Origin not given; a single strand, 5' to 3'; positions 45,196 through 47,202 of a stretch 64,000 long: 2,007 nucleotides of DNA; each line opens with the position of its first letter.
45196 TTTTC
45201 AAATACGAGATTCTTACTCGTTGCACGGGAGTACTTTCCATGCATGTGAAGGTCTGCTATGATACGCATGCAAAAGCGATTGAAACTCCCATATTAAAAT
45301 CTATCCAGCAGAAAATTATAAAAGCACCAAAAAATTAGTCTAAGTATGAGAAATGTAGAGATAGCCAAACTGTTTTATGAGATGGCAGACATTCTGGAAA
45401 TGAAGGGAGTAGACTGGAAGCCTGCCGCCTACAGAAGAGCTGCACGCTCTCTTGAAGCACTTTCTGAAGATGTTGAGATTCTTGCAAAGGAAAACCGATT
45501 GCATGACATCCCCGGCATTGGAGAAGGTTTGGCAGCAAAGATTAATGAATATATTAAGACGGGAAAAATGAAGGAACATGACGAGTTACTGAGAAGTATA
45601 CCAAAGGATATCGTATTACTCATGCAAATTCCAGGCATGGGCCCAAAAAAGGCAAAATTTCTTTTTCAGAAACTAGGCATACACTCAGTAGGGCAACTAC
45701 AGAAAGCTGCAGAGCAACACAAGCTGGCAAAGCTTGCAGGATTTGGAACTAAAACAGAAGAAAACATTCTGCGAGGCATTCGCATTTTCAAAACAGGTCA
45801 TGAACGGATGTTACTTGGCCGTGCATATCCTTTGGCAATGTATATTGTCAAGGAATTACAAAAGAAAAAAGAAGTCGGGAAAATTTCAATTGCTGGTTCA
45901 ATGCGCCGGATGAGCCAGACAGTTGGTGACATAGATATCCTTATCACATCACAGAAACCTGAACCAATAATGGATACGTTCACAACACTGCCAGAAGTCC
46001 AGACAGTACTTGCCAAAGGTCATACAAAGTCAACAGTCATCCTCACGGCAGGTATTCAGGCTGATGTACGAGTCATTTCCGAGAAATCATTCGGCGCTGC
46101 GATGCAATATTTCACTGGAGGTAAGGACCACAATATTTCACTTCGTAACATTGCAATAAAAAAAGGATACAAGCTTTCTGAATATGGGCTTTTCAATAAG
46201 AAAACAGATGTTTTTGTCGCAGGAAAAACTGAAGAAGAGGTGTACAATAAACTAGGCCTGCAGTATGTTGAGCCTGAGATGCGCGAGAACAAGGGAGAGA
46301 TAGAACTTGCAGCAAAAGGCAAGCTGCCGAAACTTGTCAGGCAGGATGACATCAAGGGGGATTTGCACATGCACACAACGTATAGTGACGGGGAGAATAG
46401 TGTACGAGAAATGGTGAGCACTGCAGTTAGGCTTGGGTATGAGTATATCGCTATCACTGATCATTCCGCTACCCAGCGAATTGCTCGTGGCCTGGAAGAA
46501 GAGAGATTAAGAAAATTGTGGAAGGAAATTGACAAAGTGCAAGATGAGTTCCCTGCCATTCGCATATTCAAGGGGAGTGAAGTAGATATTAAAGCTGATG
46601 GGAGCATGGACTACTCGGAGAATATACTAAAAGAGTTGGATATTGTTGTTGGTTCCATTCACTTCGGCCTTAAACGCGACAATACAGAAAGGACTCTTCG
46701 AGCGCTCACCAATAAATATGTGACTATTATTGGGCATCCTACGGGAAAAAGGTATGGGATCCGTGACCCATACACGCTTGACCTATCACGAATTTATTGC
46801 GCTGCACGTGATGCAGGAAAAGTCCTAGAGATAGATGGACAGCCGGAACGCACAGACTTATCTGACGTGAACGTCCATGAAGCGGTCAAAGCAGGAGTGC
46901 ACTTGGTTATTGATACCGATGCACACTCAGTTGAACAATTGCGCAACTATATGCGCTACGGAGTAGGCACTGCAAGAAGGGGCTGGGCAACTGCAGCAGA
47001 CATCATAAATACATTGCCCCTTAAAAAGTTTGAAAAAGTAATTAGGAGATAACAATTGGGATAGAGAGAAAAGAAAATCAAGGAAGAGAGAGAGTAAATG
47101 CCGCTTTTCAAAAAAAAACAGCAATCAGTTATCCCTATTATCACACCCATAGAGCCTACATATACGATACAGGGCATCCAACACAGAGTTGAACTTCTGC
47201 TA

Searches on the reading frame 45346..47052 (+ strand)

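Call 10: search_protein_families(library=pfam, proteins=[window:45346-47052:+], max_evalue=0.001)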
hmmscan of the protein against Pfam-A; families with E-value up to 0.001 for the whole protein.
window:45346-47052:+ (568 aa): 10 families
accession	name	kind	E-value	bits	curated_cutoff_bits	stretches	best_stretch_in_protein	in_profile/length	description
PF14791.11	DNA_pol_B_thumb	-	1.5e-25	89.2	25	1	252-314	1-63/63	DNA polymerase beta thumb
PF14716.13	HHH_8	-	1.9e-19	70.3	30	1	1-74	1-72/73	Helix-hairpin-helix domain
PF02811.25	PHP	-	1.8e-14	54.9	26.4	1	339-458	1-114/164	PHP domain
PF14520.12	HHH_5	-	2.8e-14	53.8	27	1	91-146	3-56/57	Helix-hairpin-helix domain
PF14792.12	DNA_pol_B_palm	-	3e-06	27.9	25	1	166-214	13-62/113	DNA polymerase beta palm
PF01876.22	RNase_P_p30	-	3e-05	24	35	1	339-468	2-120/214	RNase P subunit p30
PF10391.15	DNA_pol_lambd_f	-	0.00024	21.3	29.8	0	91-129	2-38/51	Fingers domain of DNA polymerase lambda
PF00633.29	HHH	-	0.00034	20.7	24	0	85-103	6-24/30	Helix-hairpin-helix motif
PF12836.13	HHH_3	-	0.00081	19.9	27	0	47-82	11-47/65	Helix-hairpin-helix motif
PF12826.13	HHH_2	-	0.00088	19.8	27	0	47-76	32-61/64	Helix-hairpin-helix motif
